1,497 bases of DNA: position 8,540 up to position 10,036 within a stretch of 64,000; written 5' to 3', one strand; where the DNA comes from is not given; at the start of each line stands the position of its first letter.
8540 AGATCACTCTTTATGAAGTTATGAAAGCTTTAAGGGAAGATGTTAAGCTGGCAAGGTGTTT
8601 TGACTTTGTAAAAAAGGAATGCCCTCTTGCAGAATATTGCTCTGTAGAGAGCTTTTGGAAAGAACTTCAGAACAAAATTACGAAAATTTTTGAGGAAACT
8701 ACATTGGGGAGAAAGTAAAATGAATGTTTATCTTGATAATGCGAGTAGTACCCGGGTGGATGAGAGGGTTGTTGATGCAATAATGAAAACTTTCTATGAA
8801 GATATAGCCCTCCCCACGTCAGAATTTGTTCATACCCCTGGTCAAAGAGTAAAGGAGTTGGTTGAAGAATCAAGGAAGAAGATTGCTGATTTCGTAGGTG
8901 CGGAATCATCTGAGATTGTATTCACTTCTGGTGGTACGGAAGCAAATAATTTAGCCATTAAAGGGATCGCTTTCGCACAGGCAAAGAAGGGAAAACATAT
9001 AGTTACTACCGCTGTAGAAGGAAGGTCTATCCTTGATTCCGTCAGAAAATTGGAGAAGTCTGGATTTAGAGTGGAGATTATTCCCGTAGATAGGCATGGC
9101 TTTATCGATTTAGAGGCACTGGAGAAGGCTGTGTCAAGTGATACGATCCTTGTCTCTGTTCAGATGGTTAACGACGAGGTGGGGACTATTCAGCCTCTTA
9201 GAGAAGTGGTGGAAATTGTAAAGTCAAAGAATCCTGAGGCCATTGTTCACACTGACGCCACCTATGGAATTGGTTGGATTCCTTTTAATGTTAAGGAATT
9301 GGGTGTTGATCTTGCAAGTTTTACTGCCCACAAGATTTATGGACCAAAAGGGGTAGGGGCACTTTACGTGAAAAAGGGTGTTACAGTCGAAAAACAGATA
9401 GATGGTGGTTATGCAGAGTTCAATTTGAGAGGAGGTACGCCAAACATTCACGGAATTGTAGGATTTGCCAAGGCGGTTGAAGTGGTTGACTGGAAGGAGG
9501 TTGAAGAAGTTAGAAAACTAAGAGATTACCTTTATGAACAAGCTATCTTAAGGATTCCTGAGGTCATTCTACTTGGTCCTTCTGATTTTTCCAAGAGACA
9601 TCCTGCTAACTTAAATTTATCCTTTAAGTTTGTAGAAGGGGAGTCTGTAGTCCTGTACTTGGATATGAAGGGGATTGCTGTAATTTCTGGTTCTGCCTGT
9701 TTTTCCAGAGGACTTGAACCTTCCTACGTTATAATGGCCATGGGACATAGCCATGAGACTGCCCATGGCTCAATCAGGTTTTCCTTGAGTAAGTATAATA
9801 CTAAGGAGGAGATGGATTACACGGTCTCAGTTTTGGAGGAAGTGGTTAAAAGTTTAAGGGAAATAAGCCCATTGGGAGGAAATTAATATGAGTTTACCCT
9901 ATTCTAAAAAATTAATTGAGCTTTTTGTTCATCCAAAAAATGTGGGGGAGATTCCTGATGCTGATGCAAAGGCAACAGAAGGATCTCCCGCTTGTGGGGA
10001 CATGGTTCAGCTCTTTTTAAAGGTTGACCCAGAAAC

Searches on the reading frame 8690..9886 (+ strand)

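Call 71: search_protein_families(library=ncbifam, proteins=[window:8690-9886:+], max_evalue=0.00001)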
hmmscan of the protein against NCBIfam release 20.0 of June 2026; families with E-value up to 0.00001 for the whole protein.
window:8690-9886:+ (398 aa): 19 families
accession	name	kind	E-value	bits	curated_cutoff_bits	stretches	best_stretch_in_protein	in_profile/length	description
TIGR03402.1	FeS_nifS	equivalog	2e-127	425.1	530.75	1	13-395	1-379/379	cysteine desulfurase NifS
NF010611.0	PRK14012.1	equivalog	2.9e-120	401.9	548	1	10-395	4-388/406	IscS subfamily cysteine desulfurase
TIGR02006.1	IscS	equivalog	1.1e-116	390.2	643.2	1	10-395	2-384/402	IscS subfamily cysteine desulfurase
TIGR03235.1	DNA_S_dndA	equivalog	3.6e-92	309.4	480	1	14-366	1-353/353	cysteine desulfurase DndA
TIGR03403.1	nifS_epsilon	equivalog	1.1e-84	284.4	587.7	1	13-393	1-380/382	NifS family cysteine desulfurase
NF002806.0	PRK02948.1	subfamily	2.2e-81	273.7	304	1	13-388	2-374/381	IscS subfamily cysteine desulfurase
TIGR01979.1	sufS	subfamily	5.8e-58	196.7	475.1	2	10-230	17-236/403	SufS family cysteine desulfurase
TIGR01977.1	am_tr_V_EF2568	hypoth_equivalog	1.4e-47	162.6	377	1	13-385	1-376/376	cysteine desulfurase family protein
NF041166.1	f2_encap_cargo1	exception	1.7e-47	162.9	800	1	10-384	244-622/623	family 2A encapsulin nanocompartment cargo protein cysteine desulfurase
NF006791.0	PRK09295.1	equivalog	3.3e-40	138.4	661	1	12-387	24-403/406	cysteine desulfurase SufS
NF008126.0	PRK10874.1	equivalog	1.1e-35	123.5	607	1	10-389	18-399/401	cysteine desulfurase CsdA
TIGR03392.1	FeS_syn_CsdA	equivalog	4.2e-33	115.1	493.6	1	10-389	15-396/398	cysteine desulfurase CsdA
NF040779.1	Sec_lyase_SclA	exception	3.6e-30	105.1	525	1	13-386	1-377/378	selenocysteine lyase SclA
TIGR01976.1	am_tr_V_VC1184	hypoth_equivalog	7.3e-29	101.3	352.35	1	11-279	18-288/401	cysteine desulfurase-like protein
TIGR04343.1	egtE_PLP_lyase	equivalog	3.3e-14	52.5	400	1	11-234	13-222/370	ergothioneine biosynthesis PLP-dependent enzyme EgtE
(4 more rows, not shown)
